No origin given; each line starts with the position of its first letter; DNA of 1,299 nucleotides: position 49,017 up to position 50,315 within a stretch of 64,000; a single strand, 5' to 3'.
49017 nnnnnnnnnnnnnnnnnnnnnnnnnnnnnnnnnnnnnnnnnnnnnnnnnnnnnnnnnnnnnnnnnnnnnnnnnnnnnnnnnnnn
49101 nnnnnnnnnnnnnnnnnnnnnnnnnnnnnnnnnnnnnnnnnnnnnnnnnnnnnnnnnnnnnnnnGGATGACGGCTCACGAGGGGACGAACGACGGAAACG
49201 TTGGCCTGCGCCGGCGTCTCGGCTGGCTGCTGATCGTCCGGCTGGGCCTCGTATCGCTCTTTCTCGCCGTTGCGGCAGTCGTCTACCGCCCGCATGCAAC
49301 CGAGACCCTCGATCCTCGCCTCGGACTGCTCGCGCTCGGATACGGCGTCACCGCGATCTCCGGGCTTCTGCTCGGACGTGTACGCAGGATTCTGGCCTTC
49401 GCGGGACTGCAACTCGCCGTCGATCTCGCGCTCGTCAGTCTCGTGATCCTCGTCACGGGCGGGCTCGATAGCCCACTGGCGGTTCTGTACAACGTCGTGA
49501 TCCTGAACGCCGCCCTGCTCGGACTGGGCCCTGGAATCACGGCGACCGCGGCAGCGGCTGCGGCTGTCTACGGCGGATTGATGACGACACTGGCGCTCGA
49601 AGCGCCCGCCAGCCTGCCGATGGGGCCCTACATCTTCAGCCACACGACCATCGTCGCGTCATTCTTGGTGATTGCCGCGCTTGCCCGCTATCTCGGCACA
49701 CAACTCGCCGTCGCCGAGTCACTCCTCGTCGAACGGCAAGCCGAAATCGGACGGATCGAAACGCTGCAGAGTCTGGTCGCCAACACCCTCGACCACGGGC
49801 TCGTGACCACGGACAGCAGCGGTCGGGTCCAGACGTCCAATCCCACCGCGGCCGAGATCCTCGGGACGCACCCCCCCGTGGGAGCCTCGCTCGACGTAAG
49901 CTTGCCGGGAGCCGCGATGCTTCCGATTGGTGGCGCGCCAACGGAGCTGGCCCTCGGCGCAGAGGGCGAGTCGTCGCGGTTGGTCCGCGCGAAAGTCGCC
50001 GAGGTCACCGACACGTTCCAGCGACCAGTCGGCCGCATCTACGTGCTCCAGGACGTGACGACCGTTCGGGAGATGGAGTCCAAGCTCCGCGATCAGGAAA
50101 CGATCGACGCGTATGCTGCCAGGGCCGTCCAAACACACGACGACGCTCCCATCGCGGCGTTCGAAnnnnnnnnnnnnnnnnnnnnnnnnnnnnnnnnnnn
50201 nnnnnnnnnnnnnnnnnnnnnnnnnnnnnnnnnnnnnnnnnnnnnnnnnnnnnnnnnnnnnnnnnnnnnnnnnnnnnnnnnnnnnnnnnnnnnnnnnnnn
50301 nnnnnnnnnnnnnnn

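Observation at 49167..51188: One-component PilS/PilR hybrid: a 6-TM sensor + PAS fused directly to a sigma-54 AAA+ activator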

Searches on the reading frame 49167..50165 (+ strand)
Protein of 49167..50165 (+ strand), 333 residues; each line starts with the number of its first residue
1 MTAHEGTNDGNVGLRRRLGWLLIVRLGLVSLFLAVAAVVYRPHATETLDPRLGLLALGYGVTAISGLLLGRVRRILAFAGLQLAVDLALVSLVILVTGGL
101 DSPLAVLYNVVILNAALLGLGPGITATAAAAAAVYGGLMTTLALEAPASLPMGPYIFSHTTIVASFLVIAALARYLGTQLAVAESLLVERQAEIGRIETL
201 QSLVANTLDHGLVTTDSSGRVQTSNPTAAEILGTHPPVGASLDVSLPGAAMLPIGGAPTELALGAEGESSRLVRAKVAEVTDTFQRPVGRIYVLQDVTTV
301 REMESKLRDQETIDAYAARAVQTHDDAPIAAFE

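Call 33: find_related_loci(query=A4, collection=genome_contigs, flank=6000)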
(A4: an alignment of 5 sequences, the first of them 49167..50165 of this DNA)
Query A4 (333 aa) in genome_contigs; peptide patterns used: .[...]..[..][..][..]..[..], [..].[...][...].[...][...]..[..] (x = any residue, [..] = any of these).
47 stretches matched a pattern; 19 encode a relative of the query (tblastn E <= 1e-3); 19 distinct loci.
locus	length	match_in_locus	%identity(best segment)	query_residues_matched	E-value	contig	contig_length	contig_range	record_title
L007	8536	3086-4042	62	14-333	3e-112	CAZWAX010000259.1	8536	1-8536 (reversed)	MAG TPA_asm: uncultured Polyangiaceae bacterium isolate SRP302447_co1_427 genome assembly, contig: NODE_22309_length_853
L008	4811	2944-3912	60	11-333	9e-107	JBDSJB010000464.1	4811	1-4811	MAG: Candidatus Binatia bacterium isolate cluster1_bin.312 k127_5786302, whole genome shotgun sequence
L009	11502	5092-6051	58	14-333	6e-103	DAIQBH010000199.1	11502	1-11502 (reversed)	MAG TPA_asm: Thermodesulfobacteriota bacterium isolate CTOTU27636 NODE_1841_length_11502_cov_6.851140, whole genome shot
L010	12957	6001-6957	60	14-333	2e-101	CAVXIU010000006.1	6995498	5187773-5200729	MAG: uncultured delta proteobacterium isolate MFD09212.bin.2.188 genome assembly, contig: contig_1259, whole genome shot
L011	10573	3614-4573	63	14-333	1e-98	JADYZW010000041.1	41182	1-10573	MAG: Deltaproteobacteria bacterium isolate SJ588 c_000001153379, whole genome shotgun sequence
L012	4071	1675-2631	55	14-333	8e-98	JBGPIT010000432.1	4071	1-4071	MAG: Candidatus Binatia bacterium isolate OBJ_0618_7090110_327 k141_9863886_length_4071_cov_14.9099, whole genome shotgu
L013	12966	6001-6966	58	13-333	4e-96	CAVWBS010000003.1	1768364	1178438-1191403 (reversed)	MAG: uncultured delta proteobacterium isolate MFD05442.bin.2.52 genome assembly, contig: contig_4772, whole genome shotg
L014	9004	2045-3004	61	14-333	2e-95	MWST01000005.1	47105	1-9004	MAG: Polyangiaceae bacterium UTPRO1 contig_10237, whole genome shotgun sequence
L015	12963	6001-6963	55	13-333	2e-93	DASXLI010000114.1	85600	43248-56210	MAG TPA_asm: Candidatus Binatia bacterium isolate SMAG_U5298 k141_1622348, whole genome shotgun sequence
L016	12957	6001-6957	34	20-325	8e-46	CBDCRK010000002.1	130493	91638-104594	MAG: uncultured Candidatus Binatia bacterium isolate c14ce093-c1b4-4a9f-a633-4da5294aefe4 genome assembly, contig: conti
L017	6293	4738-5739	35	11-329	2e-43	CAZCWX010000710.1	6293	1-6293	MAG TPA_asm: uncultured Enterobacteriaceae bacterium isolate binchicken_co31_407 genome assembly, contig: k141_1319072,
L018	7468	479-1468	34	14-328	5e-41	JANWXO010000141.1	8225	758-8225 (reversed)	MAG: Candidatus Binatia bacterium isolate SKYG48 NODE_141_length_8225_cov_2.335542, whole genome shotgun sequence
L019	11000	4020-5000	31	14-322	2e-38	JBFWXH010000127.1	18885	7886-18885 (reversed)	MAG: Candidatus Binatia bacterium isolate CA_2019_TPBS_136 NODE_13092_length_18885_cov_5.797153_TPBS, whole genome shotg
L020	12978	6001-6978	33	5-307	7e-33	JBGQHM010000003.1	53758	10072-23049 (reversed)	MAG: Candidatus Binatia bacterium isolate OBJ2_061818_070_72 k141_267664_length_53758_cov_16.3905, whole genome shotgun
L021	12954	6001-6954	27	8-313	2e-32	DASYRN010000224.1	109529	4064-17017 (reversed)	MAG TPA_asm: Candidatus Binatia bacterium isolate SMAG_U4512 k141_2602633, whole genome shotgun sequence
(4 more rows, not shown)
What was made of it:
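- Tried and rejected: A 5-sequence alignment worked (call 33).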

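Call 42: search_protein_representatives(protein=window:49167-50165:+)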
Query: 333 residues. Proteins with E-value up to 0.001 (for the whole library): 1308; up to 1e-10: 357; up to 1e-30: 9. The best 150 are listed.
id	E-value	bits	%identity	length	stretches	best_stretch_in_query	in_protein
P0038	4.0e-88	312.2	54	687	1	10-333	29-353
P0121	4.8e-87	308.7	53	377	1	10-333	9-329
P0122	5.1e-61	223.3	80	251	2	14-122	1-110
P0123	4.2e-36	141.4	38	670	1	13-314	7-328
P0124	5.2e-35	137.9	36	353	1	15-314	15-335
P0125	4.1e-34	134.9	70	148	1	23-138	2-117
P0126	1.1e-32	130.2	56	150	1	52-201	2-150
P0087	2.8e-32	128.9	38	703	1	13-302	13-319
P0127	2.3e-31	125.9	36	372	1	11-319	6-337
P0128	1.8e-30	123.0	37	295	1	14-282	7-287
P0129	4.4e-28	115.1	62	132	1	13-125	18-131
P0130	6.9e-26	107.9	35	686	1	14-302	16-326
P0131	1.1e-25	107.3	35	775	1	13-319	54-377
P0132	7.3e-25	104.5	67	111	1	12-101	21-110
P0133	7.7e-23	97.9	46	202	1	200-333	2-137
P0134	3.3e-22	95.8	32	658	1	13-311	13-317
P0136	5.5e-22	95.1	34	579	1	14-319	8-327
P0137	8.8e-22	94.4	33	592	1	13-318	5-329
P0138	1.5e-21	93.6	33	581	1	13-318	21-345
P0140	1.3e-20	90.6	31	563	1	9-322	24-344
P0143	3.9e-20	89.0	34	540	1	13-314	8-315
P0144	7.3e-20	88.1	25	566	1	9-320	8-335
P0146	1.2e-19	87.4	28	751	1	15-316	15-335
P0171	1.4e-17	80.6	31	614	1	6-254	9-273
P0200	2.0e-16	76.8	29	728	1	11-317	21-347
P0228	1.5e-15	73.9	28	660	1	14-315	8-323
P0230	2.0e-15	73.6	30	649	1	14-298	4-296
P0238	3.6e-15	72.7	32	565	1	14-233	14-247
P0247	4.5e-15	72.4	28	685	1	8-316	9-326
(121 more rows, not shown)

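Call 44: search_protein_families(library=pfam, proteins=[P0136, P0137, P0138, P0140, P0143, P0144, P0146, P0171, P0200, P0131], max_evalue=0.001)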
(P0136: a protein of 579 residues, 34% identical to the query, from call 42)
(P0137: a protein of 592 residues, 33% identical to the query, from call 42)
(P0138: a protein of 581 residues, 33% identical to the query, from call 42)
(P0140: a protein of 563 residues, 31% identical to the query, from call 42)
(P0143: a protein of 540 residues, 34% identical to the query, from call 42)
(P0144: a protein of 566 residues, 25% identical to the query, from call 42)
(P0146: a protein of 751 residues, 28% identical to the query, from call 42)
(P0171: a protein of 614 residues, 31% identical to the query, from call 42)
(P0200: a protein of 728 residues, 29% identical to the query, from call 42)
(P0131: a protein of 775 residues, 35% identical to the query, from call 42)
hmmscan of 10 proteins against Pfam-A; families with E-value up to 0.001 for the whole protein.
P0136 (579 aa): 6 families
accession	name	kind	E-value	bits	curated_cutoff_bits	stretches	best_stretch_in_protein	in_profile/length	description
PF02518.31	HATPase_c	-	4.4e-25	88.7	26.4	1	431-552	2-110/111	Histidine kinase-, DNA gyrase B-, and HSP90-like ATPase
PF00512.31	HisKA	-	1.3e-17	64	26.9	1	324-387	2-63/66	His Kinase A (phospho-acceptor) domain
PF25323.1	6TM_PilS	-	2.5e-12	47.3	27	1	6-188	5-187/189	PilS-like transmembrane domain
PF00989.32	PAS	-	3.4e-09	37.1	22.6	1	207-305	6-113/113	PAS fold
PF08448.16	PAS_4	-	5.7e-09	36.6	23.1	1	210-307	3-107/110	PAS fold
PF13426.13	PAS_9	-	1.6e-08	35.2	27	1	214-307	3-103/103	PAS domain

P0137 (592 aa): 7 families
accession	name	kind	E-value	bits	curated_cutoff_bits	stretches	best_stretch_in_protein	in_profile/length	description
PF02518.31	HATPase_c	-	3.7e-26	92.2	26.4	1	437-545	2-109/111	Histidine kinase-, DNA gyrase B-, and HSP90-like ATPase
PF00512.31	HisKA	-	5.6e-16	58.8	26.9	1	327-390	2-64/66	His Kinase A (phospho-acceptor) domain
PF25323.1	6TM_PilS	-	1.5e-13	51.3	27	1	4-187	5-184/189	PilS-like transmembrane domain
PF08448.16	PAS_4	-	4.2e-09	37.1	23.1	1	212-312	3-109/110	PAS fold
PF00989.32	PAS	-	1e-07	32.4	22.6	1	207-257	4-54/113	PAS fold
PF13426.13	PAS_9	-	6.9e-05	23.5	27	1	215-289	2-84/103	PAS domain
PF13188.13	PAS_8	-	0.00019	21.7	21.8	1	208-255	5-49/65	PAS domain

P0138 (581 aa): 6 families
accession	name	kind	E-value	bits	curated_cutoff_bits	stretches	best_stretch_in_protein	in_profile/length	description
PF02518.31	HATPase_c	-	9.9e-27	94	26.4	1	452-577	2-110/111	Histidine kinase-, DNA gyrase B-, and HSP90-like ATPase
PF00512.31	HisKA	-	4.3e-16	59.1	26.9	1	344-408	3-63/66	His Kinase A (phospho-acceptor) domain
PF25323.1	6TM_PilS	-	5.9e-14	52.6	27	1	23-202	8-187/189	PilS-like transmembrane domain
PF08448.16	PAS_4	-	2.8e-08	34.4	23.1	1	222-328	1-109/110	PAS fold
PF00989.32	PAS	-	3.5e-08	33.9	22.6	1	219-324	4-113/113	PAS fold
PF13426.13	PAS_9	-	4.4e-05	24.1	27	1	228-326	3-103/103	PAS domain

P0140 (563 aa): 9 families
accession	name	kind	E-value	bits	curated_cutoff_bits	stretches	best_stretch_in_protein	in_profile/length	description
PF02518.31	HATPase_c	-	8.5e-29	100.7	26.4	1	444-548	2-110/111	Histidine kinase-, DNA gyrase B-, and HSP90-like ATPase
PF00512.31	HisKA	-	5.4e-16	58.8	26.9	1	340-399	4-63/66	His Kinase A (phospho-acceptor) domain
PF25323.1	6TM_PilS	-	3.5e-11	43.6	27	1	31-213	9-187/189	PilS-like transmembrane domain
PF08448.16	PAS_4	-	1.5e-10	41.7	23.1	1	227-320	2-106/110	PAS fold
PF00989.32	PAS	-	8.1e-06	26.3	22.6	1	225-319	6-113/113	PAS fold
PF13426.13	PAS_9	-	1.5e-05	25.6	27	1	232-320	3-102/103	PAS domain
PF13581.12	HATPase_c_2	-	0.00022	21.7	27.4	1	454-525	42-112/127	Histidine kinase-like ATPase domain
PF13589.12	HATPase_c_3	-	0.00045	20.7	25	1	450-500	5-54/137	Histidine kinase-, DNA gyrase B-, and HSP90-like ATPase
PF12860.13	PAS_7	-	0.00077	20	27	0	227-266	2-42/115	PAS fold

P0143 (540 aa): 7 families
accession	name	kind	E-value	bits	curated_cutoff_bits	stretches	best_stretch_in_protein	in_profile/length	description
PF02518.31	HATPase_c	-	6.4e-24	85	26.4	1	425-531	2-109/111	Histidine kinase-, DNA gyrase B-, and HSP90-like ATPase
PF00512.31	HisKA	-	4.9e-15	55.8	26.9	1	317-379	2-63/66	His Kinase A (phospho-acceptor) domain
PF00989.32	PAS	-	1.4e-11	44.9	22.6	1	199-297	10-112/113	PAS fold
PF13426.13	PAS_9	-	2.2e-11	44.4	27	1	202-300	3-103/103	PAS domain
PF08448.16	PAS_4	-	8.5e-09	36.1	23.1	1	201-300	6-107/110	PAS fold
PF25323.1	6TM_PilS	-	4.1e-08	33.6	27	1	25-172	24-183/189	PilS-like transmembrane domain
PF13188.13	PAS_8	-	1.4e-05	25.2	21.8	1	193-242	4-54/65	PAS domain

P0144 (566 aa): 7 families
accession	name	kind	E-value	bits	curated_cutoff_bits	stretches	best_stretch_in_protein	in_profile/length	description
PF02518.31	HATPase_c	-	5.6e-30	104.5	26.4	1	439-548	2-109/111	Histidine kinase-, DNA gyrase B-, and HSP90-like ATPase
PF25323.1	6TM_PilS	-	5.5e-18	65.8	27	1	10-194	4-185/189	PilS-like transmembrane domain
PF00512.31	HisKA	-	6.5e-17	61.8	26.9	1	332-393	3-63/66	His Kinase A (phospho-acceptor) domain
PF13426.13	PAS_9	-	6.6e-10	39.6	27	1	223-314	4-103/103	PAS domain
PF08448.16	PAS_4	-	1.1e-08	35.7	23.1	1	218-316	3-109/110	PAS fold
PF00989.32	PAS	-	6.9e-08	32.9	22.6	1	213-312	4-113/113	PAS fold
PF13188.13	PAS_8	-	2e-05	24.8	21.8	1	213-265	4-53/65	PAS domain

P0146 (751 aa): 8 families
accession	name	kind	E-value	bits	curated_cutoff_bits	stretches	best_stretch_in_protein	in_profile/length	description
PF00144.29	Beta-lactamase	-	7.6e-46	157.2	27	1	355-625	55-322/329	Beta-lactamase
PF25323.1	6TM_PilS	-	2.9e-20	73.2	27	1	15-198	9-187/189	PilS-like transmembrane domain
PF00989.32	PAS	-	1.8e-07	31.6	22.6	1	215-315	4-112/113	PAS fold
PF13426.13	PAS_9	-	2e-06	28.4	27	1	223-318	2-103/103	PAS domain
PF13188.13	PAS_8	-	5.5e-06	26.5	21.8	1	215-266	4-52/65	PAS domain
PF11954.13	DUF3471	-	7e-06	26.8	29.3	1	668-737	12-90/103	Domain of unknown function (DUF3471)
PF00512.31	HisKA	-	0.00059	20.3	26.9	0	336-355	3-22/66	His Kinase A (phospho-acceptor) domain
PF08448.16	PAS_4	-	0.00074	20.2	23.1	0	218-264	1-47/110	PAS fold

P0171 (614 aa): 6 families
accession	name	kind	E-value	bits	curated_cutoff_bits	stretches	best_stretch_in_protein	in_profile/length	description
PF25323.1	6TM_PilS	-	1.7e-24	87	27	1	16-203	7-188/189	PilS-like transmembrane domain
PF02518.31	HATPase_c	-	1.2e-16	61.6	26.4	1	506-613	3-109/111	Histidine kinase-, DNA gyrase B-, and HSP90-like ATPase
PF00512.31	HisKA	-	1.8e-10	41.1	26.9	1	397-456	4-62/66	His Kinase A (phospho-acceptor) domain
PF00989.32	PAS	-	8.2e-07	29.5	22.6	1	217-261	2-46/113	PAS fold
PF08448.16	PAS_4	-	1e-06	29.4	23.1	1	222-268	1-47/110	PAS fold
PF13188.13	PAS_8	-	3.4e-06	27.2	21.8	1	217-271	2-53/65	PAS domain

P0200 (728 aa): 7 families
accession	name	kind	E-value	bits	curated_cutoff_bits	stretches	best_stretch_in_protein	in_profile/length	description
PF00989.32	PAS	-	3e-25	88.9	22.6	2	502-614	2-113/113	PAS fold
PF13426.13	PAS_9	-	1.1e-22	80.6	27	2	520-615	10-102/103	PAS domain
PF13188.13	PAS_8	-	6.3e-20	70.8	21.8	2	502-557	2-54/65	PAS domain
PF08448.16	PAS_4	-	1.2e-19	71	23.1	2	232-329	3-107/110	PAS fold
PF25323.1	6TM_PilS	-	2e-17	63.9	27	1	21-208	4-185/189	PilS-like transmembrane domain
PF00512.31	HisKA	-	3.1e-15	56.4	26.9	1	349-404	5-58/66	His Kinase A (phospho-acceptor) domain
PF08447.18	PAS_3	-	9.8e-10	39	25.6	1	524-610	2-88/89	PAS fold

P0131 (775 aa): 11 families
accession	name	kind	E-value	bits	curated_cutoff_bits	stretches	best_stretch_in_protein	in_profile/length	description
PF00158.32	Sigma54_activat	-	1.5e-70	236.7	20.2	1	392-557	2-167/168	Sigma-54 interaction domain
PF25601.1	AAA_lid_14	-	1.4e-23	82.9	27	1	563-639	1-77/87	AAA+ ATPase lid domain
PF14532.12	Sigma54_activ_2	-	1.8e-20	74.1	25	1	393-562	2-138/138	Sigma-54 interaction domain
PF02954.25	HTH_8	-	5.7e-11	42.4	22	1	713-753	2-42/42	Bacterial regulatory protein, Fis family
PF07728.20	AAA_5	-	1.7e-09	38.3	22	1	415-533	2-123/139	AAA domain (dynein-related subfamily)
PF00989.32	PAS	-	3.4e-09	37.1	22.6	1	248-355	4-113/113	PAS fold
PF25323.1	6TM_PilS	-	2.8e-08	34.1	27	1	53-231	5-187/189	PilS-like transmembrane domain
PF08448.16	PAS_4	-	3.4e-07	30.9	23.1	1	252-357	2-107/110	PAS fold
PF13188.13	PAS_8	-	1.1e-06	28.7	21.8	1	247-300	3-53/65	PAS domain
PF13426.13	PAS_9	-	5.3e-06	27.1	27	1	256-356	2-102/103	PAS domain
PF00004.35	AAA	-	6.9e-05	23.7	21.2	1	415-535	1-111/131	ATPase family associated with various cellular activities (AAA)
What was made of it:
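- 50059..50168 (+): Signalling helix (aa 298-322) plus a variable linker of about 10 residues (323-334). This is the fusion junction: homology to PilS-type kinases ends here, where their HisKA domain begins. HisKA starts at 317-344 in the kinases (call 44).
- On PilS-type sensor histidine kinase: Homology to the kinases stops where HisKA starts (calls 42, 44).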

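Call 63: search_protein_families(library=ncbifam, proteins=[window:49167-50165:+, P0144], max_evalue=0.1)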
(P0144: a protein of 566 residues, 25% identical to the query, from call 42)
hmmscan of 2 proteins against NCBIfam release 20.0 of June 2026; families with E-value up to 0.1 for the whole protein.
window:49167-50165:+ (333 aa): 3 families
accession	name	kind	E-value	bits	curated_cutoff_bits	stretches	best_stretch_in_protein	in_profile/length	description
NF008468.0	PRK11360.1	equivalog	0.00016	20.1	646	1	196-312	265-392/616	two-component system sensor histidine kinase AtoS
NF033092.0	HK_WalK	equivalog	0.0019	16.9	725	1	198-308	258-373/594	cell wall metabolism sensor histidine kinase WalK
NF046044.1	PnpS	equivalog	0.0029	16.7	400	0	182-235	38-91/390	two-component system histidine kinase PnpS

P0144 (566 aa): 95 families (the best 25 are shown)
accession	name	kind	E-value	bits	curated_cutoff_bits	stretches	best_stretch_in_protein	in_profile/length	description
NF008468.0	PRK11360.1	equivalog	7.6e-95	318.5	646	1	203-549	261-609/616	two-component system sensor histidine kinase AtoS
NF046044.1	PnpS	equivalog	4.1e-57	194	400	1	187-547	32-390/390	two-component system histidine kinase PnpS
NF007688.0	PRK10364.1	equivalog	7.1e-57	193.2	479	1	316-549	225-452/460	two-component system sensor histidine kinase ZraS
NF010411.0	PRK13837.1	equivalog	1.6e-52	178.6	647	1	311-560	430-687/828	two-component system VirA-like sensor kinase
NF053867.1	SprKinKinDBac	equivalog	5.5e-46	157.1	775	1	319-548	274-497/500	sporulation kinase KinD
TIGR02966.1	phoR_proteo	equivalog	8.2e-44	150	334.2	1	215-545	11-332/333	phosphate regulon sensor histidine kinase PhoR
NF052574.1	HisKinEspCMyxo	equivalog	1.7e-42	145.6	1200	1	201-550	276-639/785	serine histidine kinase EspC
NF033092.0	HK_WalK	equivalog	2.3e-41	142.1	725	1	187-548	235-594/594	cell wall metabolism sensor histidine kinase WalK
NF052573.1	HisKinEspAMyxo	equivalog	3.7e-41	141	1400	1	214-546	258-609/755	serine histidine kinase EspA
NF047874.1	MASE3_PAS_HK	subfamily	2.5e-40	138.9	560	1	60-556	114-633/655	MASE3 domain-containing sensor histidine kinase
NF046020.1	HisKinCckABruc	equivalog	2.1e-39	135.1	1000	1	287-560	434-719/868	cell cycle histidine kinase CckA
NF047497.1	HK_LIC_12097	equivalog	1.5e-36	125.9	500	1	275-548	96-366/367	LIC_12097 family sensor histidine kinase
NF008293.1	PRK11073.1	equivalog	2.8e-35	122.2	240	1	212-547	9-346/349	nitrogen regulation protein NR(II)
NF041947.1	LuxQ_Vibrio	equivalog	1e-34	119.6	1200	1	224-555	363-703/843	quorum-sensing autoinducer 2 sensor kinase/phosphatase LuxQ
NF046026.1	HisKinCckACaul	equivalog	1.7e-33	115.7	1000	1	293-560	265-544/678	cell cycle histidine kinase CckA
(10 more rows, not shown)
